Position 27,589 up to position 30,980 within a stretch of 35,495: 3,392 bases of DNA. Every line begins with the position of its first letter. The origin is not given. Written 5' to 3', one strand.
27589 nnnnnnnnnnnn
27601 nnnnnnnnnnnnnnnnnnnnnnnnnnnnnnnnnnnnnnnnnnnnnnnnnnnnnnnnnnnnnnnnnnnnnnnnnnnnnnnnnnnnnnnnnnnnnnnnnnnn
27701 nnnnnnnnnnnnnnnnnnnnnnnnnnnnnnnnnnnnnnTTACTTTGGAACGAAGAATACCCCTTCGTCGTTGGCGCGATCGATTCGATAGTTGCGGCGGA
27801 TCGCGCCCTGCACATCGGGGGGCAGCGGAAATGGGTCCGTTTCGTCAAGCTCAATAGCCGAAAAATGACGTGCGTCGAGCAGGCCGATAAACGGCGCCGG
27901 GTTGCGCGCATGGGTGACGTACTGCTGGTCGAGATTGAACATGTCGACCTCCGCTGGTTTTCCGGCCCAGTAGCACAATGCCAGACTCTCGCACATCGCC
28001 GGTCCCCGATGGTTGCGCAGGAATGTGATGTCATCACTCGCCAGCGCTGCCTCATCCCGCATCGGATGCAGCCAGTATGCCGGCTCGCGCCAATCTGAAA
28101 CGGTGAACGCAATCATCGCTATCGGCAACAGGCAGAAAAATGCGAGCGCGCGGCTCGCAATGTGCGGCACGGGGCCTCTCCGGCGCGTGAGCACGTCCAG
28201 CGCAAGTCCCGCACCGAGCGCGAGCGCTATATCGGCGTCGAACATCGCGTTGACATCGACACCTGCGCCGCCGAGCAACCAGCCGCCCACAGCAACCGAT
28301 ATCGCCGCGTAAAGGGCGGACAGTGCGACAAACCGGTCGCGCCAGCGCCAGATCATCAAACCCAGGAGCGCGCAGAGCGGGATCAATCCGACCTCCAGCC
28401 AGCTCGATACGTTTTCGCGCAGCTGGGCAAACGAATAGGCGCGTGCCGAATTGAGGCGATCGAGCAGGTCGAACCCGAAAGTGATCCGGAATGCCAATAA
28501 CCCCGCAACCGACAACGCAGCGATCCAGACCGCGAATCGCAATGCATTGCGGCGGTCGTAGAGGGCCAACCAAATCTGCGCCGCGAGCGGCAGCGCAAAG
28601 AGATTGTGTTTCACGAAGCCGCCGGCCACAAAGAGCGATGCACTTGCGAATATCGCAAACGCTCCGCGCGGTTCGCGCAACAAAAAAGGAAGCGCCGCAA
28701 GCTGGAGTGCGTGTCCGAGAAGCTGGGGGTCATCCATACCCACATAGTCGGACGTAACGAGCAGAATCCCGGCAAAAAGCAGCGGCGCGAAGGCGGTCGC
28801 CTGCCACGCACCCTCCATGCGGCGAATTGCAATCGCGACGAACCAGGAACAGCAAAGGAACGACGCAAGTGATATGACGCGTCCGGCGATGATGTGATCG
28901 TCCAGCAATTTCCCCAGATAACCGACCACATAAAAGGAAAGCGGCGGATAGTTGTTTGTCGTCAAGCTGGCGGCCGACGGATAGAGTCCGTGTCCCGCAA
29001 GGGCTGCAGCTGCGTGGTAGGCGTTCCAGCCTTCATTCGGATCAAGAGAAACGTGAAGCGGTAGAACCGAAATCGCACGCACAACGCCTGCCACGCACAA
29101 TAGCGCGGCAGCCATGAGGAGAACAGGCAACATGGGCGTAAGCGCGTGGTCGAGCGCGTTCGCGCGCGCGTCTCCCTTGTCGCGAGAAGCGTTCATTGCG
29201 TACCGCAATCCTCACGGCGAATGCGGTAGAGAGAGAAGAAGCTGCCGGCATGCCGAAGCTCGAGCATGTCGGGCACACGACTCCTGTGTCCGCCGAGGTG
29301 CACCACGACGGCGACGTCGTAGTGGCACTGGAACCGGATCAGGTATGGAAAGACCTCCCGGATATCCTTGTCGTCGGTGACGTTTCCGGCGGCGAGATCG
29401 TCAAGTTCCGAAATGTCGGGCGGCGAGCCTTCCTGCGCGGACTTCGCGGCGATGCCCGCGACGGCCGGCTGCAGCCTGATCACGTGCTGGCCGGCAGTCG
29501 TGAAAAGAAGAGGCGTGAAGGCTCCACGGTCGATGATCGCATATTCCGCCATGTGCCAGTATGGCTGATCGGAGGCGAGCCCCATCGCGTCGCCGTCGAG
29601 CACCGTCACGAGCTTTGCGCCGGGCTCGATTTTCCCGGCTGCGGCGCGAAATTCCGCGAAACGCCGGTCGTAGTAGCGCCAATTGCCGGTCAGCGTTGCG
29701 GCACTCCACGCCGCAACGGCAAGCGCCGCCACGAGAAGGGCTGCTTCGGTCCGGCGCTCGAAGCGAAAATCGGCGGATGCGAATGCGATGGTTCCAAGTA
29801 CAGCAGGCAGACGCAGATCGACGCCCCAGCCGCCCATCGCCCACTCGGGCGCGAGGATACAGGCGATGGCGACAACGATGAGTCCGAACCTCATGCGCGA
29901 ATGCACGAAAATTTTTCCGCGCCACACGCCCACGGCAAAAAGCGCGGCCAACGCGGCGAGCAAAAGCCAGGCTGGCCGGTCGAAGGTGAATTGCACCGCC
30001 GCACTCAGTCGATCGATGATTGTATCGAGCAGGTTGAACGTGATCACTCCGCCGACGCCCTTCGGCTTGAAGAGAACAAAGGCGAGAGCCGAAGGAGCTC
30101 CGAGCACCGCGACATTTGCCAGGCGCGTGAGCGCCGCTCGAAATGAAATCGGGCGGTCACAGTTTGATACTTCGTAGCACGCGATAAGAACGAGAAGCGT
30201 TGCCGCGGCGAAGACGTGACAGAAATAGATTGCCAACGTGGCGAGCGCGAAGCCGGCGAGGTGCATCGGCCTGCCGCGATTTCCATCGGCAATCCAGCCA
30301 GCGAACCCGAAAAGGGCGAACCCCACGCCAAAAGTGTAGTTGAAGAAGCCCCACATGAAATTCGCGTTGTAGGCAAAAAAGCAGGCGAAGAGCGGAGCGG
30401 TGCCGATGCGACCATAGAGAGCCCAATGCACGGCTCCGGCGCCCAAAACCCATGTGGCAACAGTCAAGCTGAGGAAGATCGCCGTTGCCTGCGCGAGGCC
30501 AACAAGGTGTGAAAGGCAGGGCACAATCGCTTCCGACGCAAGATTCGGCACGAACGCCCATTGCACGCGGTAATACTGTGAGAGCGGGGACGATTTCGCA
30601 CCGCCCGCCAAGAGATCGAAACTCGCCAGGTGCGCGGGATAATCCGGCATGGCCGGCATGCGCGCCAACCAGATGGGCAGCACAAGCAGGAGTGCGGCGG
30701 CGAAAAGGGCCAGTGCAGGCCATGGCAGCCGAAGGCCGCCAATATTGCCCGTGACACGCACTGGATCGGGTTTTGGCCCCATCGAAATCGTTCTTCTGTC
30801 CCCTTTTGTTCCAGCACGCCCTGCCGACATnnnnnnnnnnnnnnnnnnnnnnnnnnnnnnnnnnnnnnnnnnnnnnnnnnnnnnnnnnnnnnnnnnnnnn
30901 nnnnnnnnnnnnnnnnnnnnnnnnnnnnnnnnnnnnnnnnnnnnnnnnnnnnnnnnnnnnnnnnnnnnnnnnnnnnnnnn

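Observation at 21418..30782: One GT2-GtrA donor enzyme and three different GT-C-like acceptor enzymes: multi-target periplasmic glycosylation system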

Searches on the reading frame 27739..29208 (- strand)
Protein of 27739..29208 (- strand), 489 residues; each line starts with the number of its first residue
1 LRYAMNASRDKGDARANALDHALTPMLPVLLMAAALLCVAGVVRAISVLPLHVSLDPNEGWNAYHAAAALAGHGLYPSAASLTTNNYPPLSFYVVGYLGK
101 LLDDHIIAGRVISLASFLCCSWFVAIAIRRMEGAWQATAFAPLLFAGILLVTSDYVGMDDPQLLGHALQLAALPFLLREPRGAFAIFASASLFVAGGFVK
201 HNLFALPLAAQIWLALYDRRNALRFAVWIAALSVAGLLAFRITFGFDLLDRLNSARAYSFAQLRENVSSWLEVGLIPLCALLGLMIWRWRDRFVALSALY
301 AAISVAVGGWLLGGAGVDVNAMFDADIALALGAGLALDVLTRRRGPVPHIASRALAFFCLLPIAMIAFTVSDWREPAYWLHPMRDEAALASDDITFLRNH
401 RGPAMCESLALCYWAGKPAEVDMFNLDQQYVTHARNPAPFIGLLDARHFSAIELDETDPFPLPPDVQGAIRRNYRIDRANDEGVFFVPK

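Call 3: search_protein_families(library=pfam, proteins=[window:27739-29208:-], max_evalue=0.01)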
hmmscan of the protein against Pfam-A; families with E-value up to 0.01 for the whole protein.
window:27739-29208:- (489 aa): 0 families

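Call 4: search_protein_families(library=ncbifam, proteins=[window:27739-29208:-], max_evalue=0.01)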
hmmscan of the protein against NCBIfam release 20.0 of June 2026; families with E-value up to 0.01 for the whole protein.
window:27739-29208:- (489 aa): 0 families

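Call 6: search_protein_families(library=pfam, proteins=[window:27739-29208:-], max_evalue=10)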
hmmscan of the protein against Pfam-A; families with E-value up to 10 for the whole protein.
window:27739-29208:- (489 aa): 1 family
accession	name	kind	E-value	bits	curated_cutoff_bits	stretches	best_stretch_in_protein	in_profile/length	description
PF13231.12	PMT_2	-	0.015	15.9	26.1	1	88-236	3-150/160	Dolichyl-phosphate-mannose-protein mannosyltransferase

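Call 16: find_homologous_proteins(query=window:27739-29208:-)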
Query window:27739-29208:- (489 aa): 1343 proteins with E <= 0.001 among 8000 candidates; the best 120 are listed.
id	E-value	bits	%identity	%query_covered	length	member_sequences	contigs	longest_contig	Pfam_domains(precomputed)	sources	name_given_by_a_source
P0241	0.0e+0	1082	100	99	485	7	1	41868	-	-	-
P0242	2.3e-284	962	89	99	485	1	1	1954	-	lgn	-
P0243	4.0e-284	961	89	99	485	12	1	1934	-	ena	-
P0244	7.1e-284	960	88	99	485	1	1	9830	-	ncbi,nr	ncbi:MAG TPA: hypothetical protein VG274_12260 [Rhizomicrobium sp.]|nr:hypothetical protein [Rhizomi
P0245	3.4e-282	955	89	99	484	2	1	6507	-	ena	-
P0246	1.1e-211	722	67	99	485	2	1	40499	PF13231.13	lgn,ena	-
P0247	3.2e-200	684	65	97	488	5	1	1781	PF13231.13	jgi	jgi:hypothetical protein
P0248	2.9e-197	675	64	99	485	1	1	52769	-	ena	-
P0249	4.6e-195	667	64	97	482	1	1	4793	PF13231.13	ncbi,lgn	ncbi:MAG: glycosyltransferase family 39 protein [Rhizomicrobium sp.]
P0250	1.1e-192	660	63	99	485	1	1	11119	-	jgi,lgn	jgi:hypothetical protein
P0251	4.2e-190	651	60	100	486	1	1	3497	-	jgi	jgi:hypothetical protein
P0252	5.2e-189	647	60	98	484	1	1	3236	PF13231.13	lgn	-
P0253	2.5e-186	639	63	99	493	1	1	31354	-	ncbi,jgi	ncbi:MAG TPA: hypothetical protein VGI20_10225 [Rhizomicrobium sp.]|jgi:hypothetical protein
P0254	3.0e-185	635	63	99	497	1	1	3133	-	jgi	jgi:hypothetical protein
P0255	5.5e-183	628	58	99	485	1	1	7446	PF13231.13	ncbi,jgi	ncbi:MAG TPA: glycosyltransferase family 39 protein [Rhizomicrobium sp.]|jgi:hypothetical protein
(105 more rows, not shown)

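Call 22: search_solved_structures(query=A3, max_evalue=10)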
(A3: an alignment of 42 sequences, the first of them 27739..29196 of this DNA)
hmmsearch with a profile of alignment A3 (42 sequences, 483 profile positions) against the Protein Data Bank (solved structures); distinct sequences matched with E-value up to 10: 0.

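Call 70: search_protein_families(library=pfam, alignment_id=A3, max_evalue=0.01)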
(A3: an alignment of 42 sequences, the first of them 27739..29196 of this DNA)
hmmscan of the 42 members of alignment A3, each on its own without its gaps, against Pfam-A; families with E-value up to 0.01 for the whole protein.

A. member 1, window:27739-29196:- (485 aa): 0 families

B. families by the number of members that match (of 42 scanned): 4 families
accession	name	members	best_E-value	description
PF13231.12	PMT_2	32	2.3e-10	Dolichyl-phosphate-mannose-protein mannosyltransferase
PF10131.15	PTPS_related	25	1.3e-05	6-pyruvoyl-tetrahydropterin synthase related domain; membrane protein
PF09913.15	DUF2142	1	0.0039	Predicted membrane protein (DUF2142)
PF16504.10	SP24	1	0.0071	Putative virion membrane protein of plant and insect virus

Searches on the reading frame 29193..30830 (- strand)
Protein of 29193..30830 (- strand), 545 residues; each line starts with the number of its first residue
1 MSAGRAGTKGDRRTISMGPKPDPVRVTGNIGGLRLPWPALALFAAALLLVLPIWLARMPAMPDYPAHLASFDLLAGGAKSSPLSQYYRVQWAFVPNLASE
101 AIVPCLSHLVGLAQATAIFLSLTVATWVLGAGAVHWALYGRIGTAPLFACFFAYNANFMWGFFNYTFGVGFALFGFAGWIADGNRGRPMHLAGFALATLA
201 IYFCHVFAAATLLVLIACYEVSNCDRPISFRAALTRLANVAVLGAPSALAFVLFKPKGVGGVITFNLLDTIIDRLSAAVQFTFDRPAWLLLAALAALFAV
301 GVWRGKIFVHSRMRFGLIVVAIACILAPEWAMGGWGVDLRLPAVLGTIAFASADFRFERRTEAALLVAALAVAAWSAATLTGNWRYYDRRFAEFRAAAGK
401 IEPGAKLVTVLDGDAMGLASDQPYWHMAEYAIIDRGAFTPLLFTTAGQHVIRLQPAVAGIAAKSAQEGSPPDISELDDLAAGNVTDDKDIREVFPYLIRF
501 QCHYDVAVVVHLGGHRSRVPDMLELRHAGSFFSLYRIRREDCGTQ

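Call 3: search_protein_families(library=pfam, proteins=[window:29193-30830:-], max_evalue=0.01)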
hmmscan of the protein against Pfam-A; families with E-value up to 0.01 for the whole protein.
window:29193-30830:- (545 aa): 0 families

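Call 4: search_protein_families(library=ncbifam, proteins=[window:29193-30830:-], max_evalue=0.01)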
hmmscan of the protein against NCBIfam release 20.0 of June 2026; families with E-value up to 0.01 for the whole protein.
window:29193-30830:- (545 aa): 0 families

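Call 6: search_protein_families(library=pfam, proteins=[window:29193-30830:-], max_evalue=10)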
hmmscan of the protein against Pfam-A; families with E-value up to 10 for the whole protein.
window:29193-30830:- (545 aa): 0 families

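Call 15: find_homologous_proteins(query=window:29193-30830:-)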
Query window:29193-30830:- (545 aa): 635 proteins with E <= 0.001 among 8000 candidates; the best 120 are listed.
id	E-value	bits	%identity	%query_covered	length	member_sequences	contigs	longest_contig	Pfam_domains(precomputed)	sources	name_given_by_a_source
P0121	0.0e+0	1082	90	97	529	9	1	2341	-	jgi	-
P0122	0.0e+0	1065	89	97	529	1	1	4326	-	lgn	-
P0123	1.3e-291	986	89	90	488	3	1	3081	-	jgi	jgi:hypothetical protein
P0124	5.8e-282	955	79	99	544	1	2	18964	-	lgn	-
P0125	5.5e-241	819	72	93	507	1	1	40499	-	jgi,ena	-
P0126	1.1e-238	812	71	94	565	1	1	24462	-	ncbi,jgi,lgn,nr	ncbi:MAG TPA: hypothetical protein VHX61_10100 [Rhizomicrobium sp.]|jgi:hypothetical protein|nr:hypo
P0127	2.1e-235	801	71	91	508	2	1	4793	-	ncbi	ncbi:MAG: hypothetical protein ACREHV_03550 [Rhizomicrobium sp.]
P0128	1.4e-231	788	72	89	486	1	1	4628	-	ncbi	ncbi:MAG TPA: hypothetical protein VIY09_06075 [Rhizomicrobium sp.]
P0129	2.0e-229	781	65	100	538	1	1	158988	-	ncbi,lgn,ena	-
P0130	5.8e-228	776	67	96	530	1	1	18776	-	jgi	jgi:hypothetical protein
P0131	4.7e-227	773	65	99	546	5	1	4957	-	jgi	jgi:hypothetical protein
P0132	1.4e-225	768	67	93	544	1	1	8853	-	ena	-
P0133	1.9e-224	765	68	93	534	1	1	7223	-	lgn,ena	-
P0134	1.0e-223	762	68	93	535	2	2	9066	-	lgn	-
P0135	2.7e-223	761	68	93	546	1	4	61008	-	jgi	jgi:hypothetical protein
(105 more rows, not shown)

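Call 20: search_solved_structures(query=A1, max_evalue=10)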
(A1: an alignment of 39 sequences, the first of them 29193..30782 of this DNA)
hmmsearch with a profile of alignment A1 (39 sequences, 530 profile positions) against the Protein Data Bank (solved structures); distinct sequences matched with E-value up to 10: 1.
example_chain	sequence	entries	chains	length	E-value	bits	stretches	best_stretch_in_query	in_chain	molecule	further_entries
4y2w_A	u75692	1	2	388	0.31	12.7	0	370-402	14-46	Alanine racemase 1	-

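Call 27: find_related_loci(query=A1, collection=genome_contigs, flank=10000)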
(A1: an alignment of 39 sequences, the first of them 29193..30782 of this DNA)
Query A1 (529 aa) in genome_contigs; peptide patterns used: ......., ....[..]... (x = any residue, [..] = any of these).
125 stretches matched a pattern; 101 encode a relative of the query (tblastn E <= 1e-3); the best 80 are kept; 80 distinct loci.
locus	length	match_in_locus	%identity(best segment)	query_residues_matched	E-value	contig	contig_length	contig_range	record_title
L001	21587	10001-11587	90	1-529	0e+0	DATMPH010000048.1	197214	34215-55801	MAG TPA_asm: Rhizomicrobium sp. isolate SMAG_U12897 k141_2218726, whole genome shotgun sequence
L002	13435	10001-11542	71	14-526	0e+0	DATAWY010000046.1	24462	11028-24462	MAG TPA_asm: Rhizomicrobium sp. isolate SMAG_U5638 k141_662096, whole genome shotgun sequence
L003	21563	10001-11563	68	10-529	0e+0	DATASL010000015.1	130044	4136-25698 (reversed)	MAG TPA_asm: Rhizomicrobium sp. isolate SMAG_U5519 k141_1854083, whole genome shotgun sequence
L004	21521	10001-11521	68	24-529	0e+0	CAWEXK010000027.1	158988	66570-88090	MAG: uncultured Alphaproteobacteria bacterium isolate MFD06092.bin.2.175 genome assembly, contig: contig_77872, whole ge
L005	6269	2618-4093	68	39-529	0e+0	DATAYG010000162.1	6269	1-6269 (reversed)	MAG TPA_asm: Rhizomicrobium sp. isolate SMAG_U5673 k141_1658524, whole genome shotgun sequence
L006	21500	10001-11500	67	30-529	0e+0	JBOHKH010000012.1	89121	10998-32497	MAG: Rhizomicrobium sp. isolate SE1507_metabat2.bin.11 NODE_97_length_89121_cov_5.195429, whole genome shotgun sequence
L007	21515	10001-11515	65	25-529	0e+0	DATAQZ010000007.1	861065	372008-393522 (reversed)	MAG TPA_asm: Rhizomicrobium sp. isolate SMAG_U5480 k141_4771977, whole genome shotgun sequence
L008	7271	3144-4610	69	42-529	0e+0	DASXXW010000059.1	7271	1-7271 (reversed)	MAG TPA_asm: Rhizomicrobium sp. isolate SMAG_U4808 k141_1878084, whole genome shotgun sequence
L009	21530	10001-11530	70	21-529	0e+0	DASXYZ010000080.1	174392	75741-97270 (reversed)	MAG TPA_asm: Rhizomicrobium sp. isolate SMAG_U4838 k141_117352, whole genome shotgun sequence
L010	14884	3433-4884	69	42-526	0e+0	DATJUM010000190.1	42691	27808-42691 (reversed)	MAG TPA_asm: Rhizomicrobium sp. isolate SMAG_U15046 k141_1472760, whole genome shotgun sequence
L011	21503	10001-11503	64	21-522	0e+0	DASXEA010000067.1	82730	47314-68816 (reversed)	MAG TPA_asm: Rhizomicrobium sp. isolate SMAG_U5100 k141_962462, whole genome shotgun sequence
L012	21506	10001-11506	58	25-525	0e+0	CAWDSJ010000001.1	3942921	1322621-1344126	MAG: uncultured Alphaproteobacteria bacterium isolate MFD03726.bin.1.54 genome assembly, contig: contig_45759, whole gen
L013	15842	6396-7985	55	3-529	0e+0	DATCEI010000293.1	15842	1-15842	MAG TPA_asm: Rhizomicrobium sp. isolate SMAG_U7749 k141_379482, whole genome shotgun sequence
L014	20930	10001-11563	58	7-526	0e+0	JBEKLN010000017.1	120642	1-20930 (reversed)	MAG: Rhizomicrobium sp. isolate SPRUCE 371 SPRUCE_371_17, whole genome shotgun sequence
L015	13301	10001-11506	58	32-529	2e-174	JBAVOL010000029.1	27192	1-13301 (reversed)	MAG: Rhizomicrobium sp. isolate MFD03092_ilm_asm_bin44 k127_4063, whole genome shotgun sequence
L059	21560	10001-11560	47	7-528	9e-144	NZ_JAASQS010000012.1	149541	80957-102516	Rhizomicrobium electricum strain DSM 21034 Ga0373321_12, whole genome shotgun sequence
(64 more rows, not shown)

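Call 33: predict_structure(alignment_id=A1)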
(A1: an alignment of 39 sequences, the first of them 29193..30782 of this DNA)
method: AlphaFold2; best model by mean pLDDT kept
length: 529 residues; sequences in the alignment: 39
mean_pLDDT: 85.4   pTM: 0.88
mean pLDDT of the five models: 85.4, 85.3, 84.4, 81.1, 77.8
residues with pLDDT >= 90: 290; 70-90: 169; 50-70: 37; < 50: 33
segments of 3 or more residues with pLDDT < 50: 1-17, 242-250, 314-319
pLDDT, mean of each block of 10 residues (from residue 1): 41 47 95 95 88 95 92 85 94 96 97 98 96 93 87 97 93 95 94 94 87 84 93 84 46 67 77 93 97 96 89 48 82 97 93 95 90 90 92 85 67 93 84 84 76 81 76 75 88 86 92 93 72
secondary structure, 60 per line:
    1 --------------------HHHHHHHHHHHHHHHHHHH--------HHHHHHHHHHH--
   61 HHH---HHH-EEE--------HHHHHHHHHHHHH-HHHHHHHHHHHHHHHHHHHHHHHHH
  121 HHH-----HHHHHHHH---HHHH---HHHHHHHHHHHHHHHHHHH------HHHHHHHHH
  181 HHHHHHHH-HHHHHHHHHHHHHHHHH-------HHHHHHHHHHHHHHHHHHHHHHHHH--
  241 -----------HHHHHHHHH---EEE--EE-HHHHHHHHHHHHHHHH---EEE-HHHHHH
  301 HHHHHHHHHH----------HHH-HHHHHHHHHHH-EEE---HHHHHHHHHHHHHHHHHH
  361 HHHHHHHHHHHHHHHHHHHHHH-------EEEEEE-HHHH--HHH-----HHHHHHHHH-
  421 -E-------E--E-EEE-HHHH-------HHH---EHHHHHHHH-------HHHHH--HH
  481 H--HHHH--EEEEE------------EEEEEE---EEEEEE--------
elements in order: H21-39 H48-58 E71-73 H82-94 H96-123 H129-136 H140-143 H147-165 H172-188 H190-206 H214-238 H252-260 E264-266 H272-287 E291-293 H295-310 H325-335 E337-339 H343-382 E390-395 H397-400 H411-419 E435-437 H439-442 H457-464 H472-476 H484-487 E490-494 E507-512 E516-521

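Call 36: fold_search(model_id=the predicted structure, library=pdb)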
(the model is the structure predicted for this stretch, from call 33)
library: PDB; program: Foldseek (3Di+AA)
matches with E <= 10: 307; with E <= 0.001: 5
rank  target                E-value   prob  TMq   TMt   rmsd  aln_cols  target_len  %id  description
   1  7oci_F                1.2e-04  1.00  0.45  0.39  11.8       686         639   11  Cryo-EM structure of yeast Ost6p containing oligosaccharyltransferase complex (released 2022-02-16)
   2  6w98_A                1.5e-04  1.00  0.45  0.23   9.5       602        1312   16  Single-Particle Cryo-EM Structure of Arabinofuranosyltransferase AftD from Mycobacteria (released 2020-05-13)
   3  3rce_A                1.6e-04  1.00  0.42  0.34   9.7       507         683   11  Bacterial oligosaccharyltransferase PglB (released 2011-06-15)
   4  8age_A                3.0e-04  1.00  0.45  0.39  12.2       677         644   12  Structure of yeast oligosaccharylransferase complex with acceptor peptide bound (released 2022-12-07)
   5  9n9j_I                8.8e-04  1.00  0.49  0.39  11.0       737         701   12  Structure of a GRP94 folding intermediate engaged with a CCDC134- and FKBP11-bound secretory translocon (released 2025-11-19)
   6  6s7t_A                1.6e-03  1.00  0.45  0.36  10.6       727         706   11  Cryo-EM structure of human oligosaccharyltransferase complex OST-B (released 2019-12-18)
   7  9dlf_C                1.8e-03  1.00  0.40  0.35   8.2       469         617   16  Arabinosyltransferase AftB in complex with Fab_B3 (released 2025-06-25)
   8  8b6l_I                2.2e-03  1.00  0.47  0.38  11.0       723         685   12  Subtomogram average of the human Sec61-TRAP-OSTA-translocon (released 2022-12-07)
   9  6ezn_F                4.8e-03  1.00  0.45  0.38  12.7       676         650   11  Cryo-EM structure of the yeast oligosaccharyltransferase (OST) complex (released 2018-01-17)
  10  6wby                  5.5e-03  1.00  0.43  0.23   9.4       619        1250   15  Single-Particle Cryo-EM Structure of Arabinofuranosyltransferase AftD from Mycobacteria, Mutant R1389S Class 2 (released 2020-05-13)
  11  8pn9_A                7.2e-03  1.00  0.43  0.37  12.4       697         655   13  Structure of human oligosaccharyltransferase OST-A complex bound to NGI-1 (released 2024-05-08)
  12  5f15                  7.8e-03  1.00  0.48  0.48  10.4       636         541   12  Crystal Structure of ArnT from Cupriavidus metallidurans bound to Undecaprenyl phosphate (released 2016-02-17)
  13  6wbx                  8.6e-03  0.98  0.36  0.19  13.7       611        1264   15  Single-Particle Cryo-EM Structure of Arabinofuranosyltransferase AftD from Mycobacteria, Mutant R1389S Class 1 (released 2020-05-13)
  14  9dlh                  2.0e-02  1.00  0.40  0.36   7.2       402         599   16  donor substrate analog-bound AftB (released 2025-06-25)
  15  9dm5                  5.8e-02  0.82  0.26  0.32  13.8       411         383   14  Product-Bound mannosyltransferase PimE (released 2025-06-25)
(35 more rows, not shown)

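Call 72: search_protein_families(library=pfam, alignment_id=A1, max_evalue=0.01)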
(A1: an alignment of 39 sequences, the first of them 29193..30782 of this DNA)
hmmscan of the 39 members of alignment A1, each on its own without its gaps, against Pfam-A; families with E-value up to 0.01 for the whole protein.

A. member 1, window:29193-30782:- (529 aa): 0 families

B. families by the number of members that match (of 39 scanned): 1 family
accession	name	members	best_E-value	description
PF10131.15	PTPS_related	1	0.0064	6-pyruvoyl-tetrahydropterin synthase related domain; membrane protein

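Call 80: search_protein_families(library=pfam, proteins=[L059:8739-9920:+, L059:8730-9914:-], max_evalue=0.001)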
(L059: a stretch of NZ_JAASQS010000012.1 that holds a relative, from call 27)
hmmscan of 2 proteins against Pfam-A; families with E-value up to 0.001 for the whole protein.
L059:8739-9920:+ (393 aa): 6 families
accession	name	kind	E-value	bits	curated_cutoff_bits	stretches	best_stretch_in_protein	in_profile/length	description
PF02353.26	CMAS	-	3.8e-77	259.7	27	1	129-388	7-273/273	Mycolic acid cyclopropane synthetase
PF13489.12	Methyltransf_23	-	1.5e-15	57.8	27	1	171-328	7-163/164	Methyltransferase domain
PF13649.12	Methyltransf_25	-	1.7e-10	41.9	27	1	187-275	1-97/97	Methyltransferase domain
PF08241.18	Methyltransf_11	-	3.5e-10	40.8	21.2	1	188-278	1-94/95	Methyltransferase domain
PF08242.18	Methyltransf_12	-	3.3e-09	37.8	30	1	188-276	1-97/98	Methyltransferase domain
PF13847.12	Methyltransf_31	-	3.8e-06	27.1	27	1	182-295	2-125/145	Methyltransferase domain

L059:8730-9914:- (394 aa): 0 families

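Call 98: search_protein_representatives(alignment_id=A1)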
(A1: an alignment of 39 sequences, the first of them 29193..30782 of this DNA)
Query: 39 sequences, 530 profile positions. Proteins with E-value up to 0.001 (for the whole library): 5572; up to 1e-10: 3073; up to 1e-30: 1161. The best 150 are listed.
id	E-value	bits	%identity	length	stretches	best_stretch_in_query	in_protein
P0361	2.6e-199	679.7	-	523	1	16-529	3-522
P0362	3.8e-164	563.6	-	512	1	18-528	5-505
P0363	1.9e-158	544.8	-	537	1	14-524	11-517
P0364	4.7e-157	540.2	-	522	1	20-529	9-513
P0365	1.2e-156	538.8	-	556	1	21-527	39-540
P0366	1.4e-149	515.6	-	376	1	157-529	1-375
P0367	1.0e-147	509.4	-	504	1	33-524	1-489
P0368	3.0e-133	461.6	-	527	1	20-529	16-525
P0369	1.1e-125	436.7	-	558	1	16-528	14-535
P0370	1.1e-121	423.5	-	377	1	17-380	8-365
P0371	1.3e-112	393.6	-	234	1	297-529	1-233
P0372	2.7e-107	376.0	-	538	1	22-529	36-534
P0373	7.8e-107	374.5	-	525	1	21-528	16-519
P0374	2.1e-101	356.6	-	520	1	22-529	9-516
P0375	2.0e-100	353.3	-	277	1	19-287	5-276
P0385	1.7e-84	300.7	-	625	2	22-233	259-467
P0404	1.0e-76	275.1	-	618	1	19-524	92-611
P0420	1.7e-72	261.2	-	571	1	16-524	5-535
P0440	6.5e-68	246.0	-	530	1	25-523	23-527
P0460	1.1e-65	238.7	-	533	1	14-522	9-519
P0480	5.2e-64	233.2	-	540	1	25-524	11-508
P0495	6.7e-62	226.2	-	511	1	22-448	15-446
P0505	6.5e-61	222.9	-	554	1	26-522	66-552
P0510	2.1e-60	221.2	-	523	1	20-522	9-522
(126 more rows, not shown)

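Call 99: search_protein_families(library=pfam, proteins=[P0372, P0385, P0404, P0420, P0440, P0460, P0480, P0495, P0505, P0510], max_evalue=0.01)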
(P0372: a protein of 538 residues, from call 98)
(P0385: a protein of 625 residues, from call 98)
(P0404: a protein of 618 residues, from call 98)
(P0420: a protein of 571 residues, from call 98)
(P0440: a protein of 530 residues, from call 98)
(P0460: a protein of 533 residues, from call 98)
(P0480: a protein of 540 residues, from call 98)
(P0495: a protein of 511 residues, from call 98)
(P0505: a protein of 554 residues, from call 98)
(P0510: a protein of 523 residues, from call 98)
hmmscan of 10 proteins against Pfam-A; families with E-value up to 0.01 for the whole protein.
P0372 (538 aa): 0 families

P0385 (625 aa): 0 families

P0404 (618 aa): 0 families

P0420 (571 aa): 0 families

P0440 (530 aa): 0 families

P0460 (533 aa): 0 families

P0480 (540 aa): 0 families

P0495 (511 aa): 0 families

P0505 (554 aa): 0 families

P0510 (523 aa): 0 families
